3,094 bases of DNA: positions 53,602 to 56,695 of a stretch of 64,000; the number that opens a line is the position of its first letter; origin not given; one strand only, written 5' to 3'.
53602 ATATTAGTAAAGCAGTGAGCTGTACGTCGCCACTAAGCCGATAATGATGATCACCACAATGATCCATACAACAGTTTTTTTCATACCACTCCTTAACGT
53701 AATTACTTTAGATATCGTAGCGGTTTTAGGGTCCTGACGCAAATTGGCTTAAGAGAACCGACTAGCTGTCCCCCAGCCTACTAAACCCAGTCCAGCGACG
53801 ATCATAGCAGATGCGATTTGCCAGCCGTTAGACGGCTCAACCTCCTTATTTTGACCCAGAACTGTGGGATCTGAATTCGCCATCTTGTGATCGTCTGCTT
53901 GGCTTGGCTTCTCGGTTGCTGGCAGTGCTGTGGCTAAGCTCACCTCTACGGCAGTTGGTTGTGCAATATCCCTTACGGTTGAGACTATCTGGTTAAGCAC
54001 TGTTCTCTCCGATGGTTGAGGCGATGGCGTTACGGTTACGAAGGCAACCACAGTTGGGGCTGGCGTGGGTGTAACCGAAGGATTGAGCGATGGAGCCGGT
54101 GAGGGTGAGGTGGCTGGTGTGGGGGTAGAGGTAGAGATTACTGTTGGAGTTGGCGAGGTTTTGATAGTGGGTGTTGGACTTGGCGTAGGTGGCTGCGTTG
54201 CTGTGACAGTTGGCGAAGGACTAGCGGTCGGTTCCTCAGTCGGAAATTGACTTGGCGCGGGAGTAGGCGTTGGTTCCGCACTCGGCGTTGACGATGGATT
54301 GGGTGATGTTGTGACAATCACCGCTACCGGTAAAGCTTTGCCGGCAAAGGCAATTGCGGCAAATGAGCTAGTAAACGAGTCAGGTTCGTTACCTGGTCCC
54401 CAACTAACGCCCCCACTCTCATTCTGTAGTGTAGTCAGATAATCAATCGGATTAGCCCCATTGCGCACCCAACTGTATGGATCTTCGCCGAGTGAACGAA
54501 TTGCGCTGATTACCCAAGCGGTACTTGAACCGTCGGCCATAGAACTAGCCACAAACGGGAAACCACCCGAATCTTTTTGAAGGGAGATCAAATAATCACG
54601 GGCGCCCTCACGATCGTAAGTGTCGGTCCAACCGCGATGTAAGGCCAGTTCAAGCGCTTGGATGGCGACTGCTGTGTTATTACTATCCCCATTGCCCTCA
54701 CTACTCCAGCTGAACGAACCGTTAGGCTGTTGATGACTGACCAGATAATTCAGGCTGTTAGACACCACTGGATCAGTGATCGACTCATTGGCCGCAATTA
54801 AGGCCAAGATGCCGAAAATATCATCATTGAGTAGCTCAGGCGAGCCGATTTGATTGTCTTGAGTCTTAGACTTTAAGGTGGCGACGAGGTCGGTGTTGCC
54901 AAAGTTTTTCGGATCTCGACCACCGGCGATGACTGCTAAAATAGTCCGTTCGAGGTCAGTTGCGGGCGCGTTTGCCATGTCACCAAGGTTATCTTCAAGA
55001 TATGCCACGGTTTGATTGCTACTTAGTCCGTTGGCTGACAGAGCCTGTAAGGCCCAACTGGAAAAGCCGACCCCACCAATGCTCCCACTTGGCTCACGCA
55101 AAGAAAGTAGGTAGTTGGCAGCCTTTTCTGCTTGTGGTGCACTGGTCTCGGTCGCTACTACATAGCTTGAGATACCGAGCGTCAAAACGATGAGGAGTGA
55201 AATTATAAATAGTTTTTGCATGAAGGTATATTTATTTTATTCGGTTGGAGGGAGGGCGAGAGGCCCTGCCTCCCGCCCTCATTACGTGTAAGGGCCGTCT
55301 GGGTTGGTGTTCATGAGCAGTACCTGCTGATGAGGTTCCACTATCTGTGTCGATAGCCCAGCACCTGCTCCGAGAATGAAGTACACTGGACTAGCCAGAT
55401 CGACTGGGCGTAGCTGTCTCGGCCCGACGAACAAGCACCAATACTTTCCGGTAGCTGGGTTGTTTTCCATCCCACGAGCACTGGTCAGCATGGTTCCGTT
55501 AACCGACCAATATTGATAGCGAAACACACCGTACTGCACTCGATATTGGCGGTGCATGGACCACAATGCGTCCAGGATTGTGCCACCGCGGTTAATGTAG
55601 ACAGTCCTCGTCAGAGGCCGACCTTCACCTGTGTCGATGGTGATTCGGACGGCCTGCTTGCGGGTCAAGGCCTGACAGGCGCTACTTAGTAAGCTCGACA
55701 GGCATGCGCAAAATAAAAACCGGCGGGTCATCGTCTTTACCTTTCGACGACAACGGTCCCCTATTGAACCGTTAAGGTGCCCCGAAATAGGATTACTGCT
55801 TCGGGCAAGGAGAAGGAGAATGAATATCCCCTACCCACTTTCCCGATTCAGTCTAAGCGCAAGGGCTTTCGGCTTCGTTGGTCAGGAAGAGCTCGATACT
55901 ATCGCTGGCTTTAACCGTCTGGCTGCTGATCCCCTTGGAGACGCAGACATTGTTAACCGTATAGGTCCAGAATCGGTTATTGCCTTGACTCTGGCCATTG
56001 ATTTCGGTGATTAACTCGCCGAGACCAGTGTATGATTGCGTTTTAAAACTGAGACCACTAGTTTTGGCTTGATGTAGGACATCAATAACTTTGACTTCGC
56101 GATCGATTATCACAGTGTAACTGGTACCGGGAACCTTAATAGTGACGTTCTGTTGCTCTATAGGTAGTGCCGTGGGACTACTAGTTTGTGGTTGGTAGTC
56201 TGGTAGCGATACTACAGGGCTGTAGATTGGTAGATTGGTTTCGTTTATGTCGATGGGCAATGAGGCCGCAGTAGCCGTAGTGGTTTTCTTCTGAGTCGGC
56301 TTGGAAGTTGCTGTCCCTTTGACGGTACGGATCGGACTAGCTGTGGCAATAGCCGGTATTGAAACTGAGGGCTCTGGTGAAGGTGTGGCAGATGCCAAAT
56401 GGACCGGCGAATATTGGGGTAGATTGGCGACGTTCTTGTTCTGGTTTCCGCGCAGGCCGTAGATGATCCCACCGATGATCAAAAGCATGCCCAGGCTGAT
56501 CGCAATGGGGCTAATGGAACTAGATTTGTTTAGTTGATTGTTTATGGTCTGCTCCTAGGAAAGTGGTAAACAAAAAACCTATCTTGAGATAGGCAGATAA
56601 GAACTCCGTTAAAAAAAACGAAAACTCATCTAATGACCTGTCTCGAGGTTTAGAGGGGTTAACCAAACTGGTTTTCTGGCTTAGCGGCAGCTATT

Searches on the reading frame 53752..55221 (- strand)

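Call 49: search_protein_families(library=pfam, proteins=[window:53752-55221:-], max_evalue=0.001)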
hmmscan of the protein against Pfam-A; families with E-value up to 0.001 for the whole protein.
window:53752-55221:- (490 aa): 1 family
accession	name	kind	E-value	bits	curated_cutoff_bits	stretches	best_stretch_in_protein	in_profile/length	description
PF00432.27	Prenyltrans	-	3.5e-08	33.6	26.5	1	131-281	79-274/304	Prenyltransferase alpha-alpha toroid domain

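Call 50: search_protein_families(library=ncbifam, proteins=[window:53752-55221:-], max_evalue=0.001)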
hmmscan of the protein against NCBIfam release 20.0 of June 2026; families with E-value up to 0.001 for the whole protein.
window:53752-55221:- (490 aa): 2 families
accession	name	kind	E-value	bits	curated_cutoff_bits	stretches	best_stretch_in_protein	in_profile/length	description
NF053823.1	SCO2321_fam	equivalog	3.1e-18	65.9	300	2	139-268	52-186/405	SCO2321 family membrane protein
TIGR01787.1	squalene_cyclas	subfamily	0.00028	19.7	322.7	0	136-171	552-588/622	squalene/oxidosqualene cyclases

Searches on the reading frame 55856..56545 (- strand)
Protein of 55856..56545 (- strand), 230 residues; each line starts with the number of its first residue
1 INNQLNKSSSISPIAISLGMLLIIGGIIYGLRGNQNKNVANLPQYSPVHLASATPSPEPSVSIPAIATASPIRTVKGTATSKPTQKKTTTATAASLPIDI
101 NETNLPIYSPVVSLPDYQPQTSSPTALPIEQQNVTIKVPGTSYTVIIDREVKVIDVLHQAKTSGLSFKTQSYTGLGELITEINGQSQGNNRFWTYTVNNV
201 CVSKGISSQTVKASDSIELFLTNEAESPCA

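Call 24: find_homologous_proteins(query=window:55856-56545:-, max_evalue=0.00001)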
Query window:55856-56545:- (230 aa): 4 proteins with E <= 0.00001 among 526 candidates.
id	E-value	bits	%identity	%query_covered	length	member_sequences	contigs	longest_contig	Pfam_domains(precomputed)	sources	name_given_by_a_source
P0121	1.1e-129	448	100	92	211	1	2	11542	PF14478.13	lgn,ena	-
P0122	1.2e-63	233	53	86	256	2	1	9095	PF14478.13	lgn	-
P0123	8.7e-63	230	50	86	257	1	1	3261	PF14478.13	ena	-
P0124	2.1e-35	141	39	91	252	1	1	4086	PF14478.13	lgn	-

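Call 26: find_encoding_contigs(protein=P0122, flank=6000, max_places=3)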
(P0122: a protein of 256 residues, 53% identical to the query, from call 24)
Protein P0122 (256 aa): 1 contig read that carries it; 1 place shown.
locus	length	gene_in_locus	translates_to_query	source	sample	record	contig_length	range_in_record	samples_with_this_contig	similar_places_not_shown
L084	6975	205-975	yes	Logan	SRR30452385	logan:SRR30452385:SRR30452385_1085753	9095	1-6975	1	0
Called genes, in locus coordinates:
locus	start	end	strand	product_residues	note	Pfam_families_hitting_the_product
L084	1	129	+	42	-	?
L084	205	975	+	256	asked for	PF14478:DUF4430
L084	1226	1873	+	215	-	-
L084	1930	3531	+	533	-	PF00432:Prenyltrans (weak)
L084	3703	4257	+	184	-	PF20221:DUF6580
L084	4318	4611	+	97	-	PF00085:Thioredoxin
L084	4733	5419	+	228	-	-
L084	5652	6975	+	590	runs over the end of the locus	PF08439:Peptidase_M3_N, PF01432:Peptidase_M3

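Call 27: find_encoding_contigs(protein=P0121, flank=10000, max_places=4)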
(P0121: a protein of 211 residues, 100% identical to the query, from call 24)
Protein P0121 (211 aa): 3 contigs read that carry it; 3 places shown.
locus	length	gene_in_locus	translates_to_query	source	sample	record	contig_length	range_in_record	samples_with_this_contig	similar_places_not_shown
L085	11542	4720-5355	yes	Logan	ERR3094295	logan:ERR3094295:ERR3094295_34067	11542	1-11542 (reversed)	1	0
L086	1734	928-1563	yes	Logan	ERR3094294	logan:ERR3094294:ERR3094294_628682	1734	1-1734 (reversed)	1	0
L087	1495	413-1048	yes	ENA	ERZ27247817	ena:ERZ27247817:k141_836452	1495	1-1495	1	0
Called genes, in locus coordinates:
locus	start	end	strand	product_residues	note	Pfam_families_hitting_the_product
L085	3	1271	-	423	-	?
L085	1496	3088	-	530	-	PF13473:Cupredoxin_1 (weak)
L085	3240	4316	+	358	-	PF01979:Amidohydro_1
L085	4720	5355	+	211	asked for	PF14478:DUF4430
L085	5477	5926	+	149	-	-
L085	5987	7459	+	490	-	PF00432:Prenyltrans (weak)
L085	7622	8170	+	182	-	PF20221:DUF6580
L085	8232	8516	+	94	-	PF00085:Thioredoxin, PF13098:Thioredoxin_2 (weak)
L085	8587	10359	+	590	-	PF08439:Peptidase_M3_N, PF01432:Peptidase_M3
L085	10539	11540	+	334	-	?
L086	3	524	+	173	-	?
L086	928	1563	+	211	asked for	PF14478:DUF4430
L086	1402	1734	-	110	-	?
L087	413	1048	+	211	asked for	PF14478:DUF4430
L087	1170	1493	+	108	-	?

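Call 49: search_protein_families(library=pfam, proteins=[window:55856-56545:-], max_evalue=0.001)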
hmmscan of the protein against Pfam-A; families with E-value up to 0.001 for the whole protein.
window:55856-56545:- (230 aa): 1 family
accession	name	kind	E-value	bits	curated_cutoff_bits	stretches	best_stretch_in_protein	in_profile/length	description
PF14478.12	DUF4430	-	3.1e-12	47.2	23.8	1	155-220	6-69/72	Domain of unknown function (DUF4430)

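Call 50: search_protein_families(library=ncbifam, proteins=[window:55856-56545:-], max_evalue=0.001)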
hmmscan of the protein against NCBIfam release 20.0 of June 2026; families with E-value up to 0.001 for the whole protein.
window:55856-56545:- (230 aa): 0 families
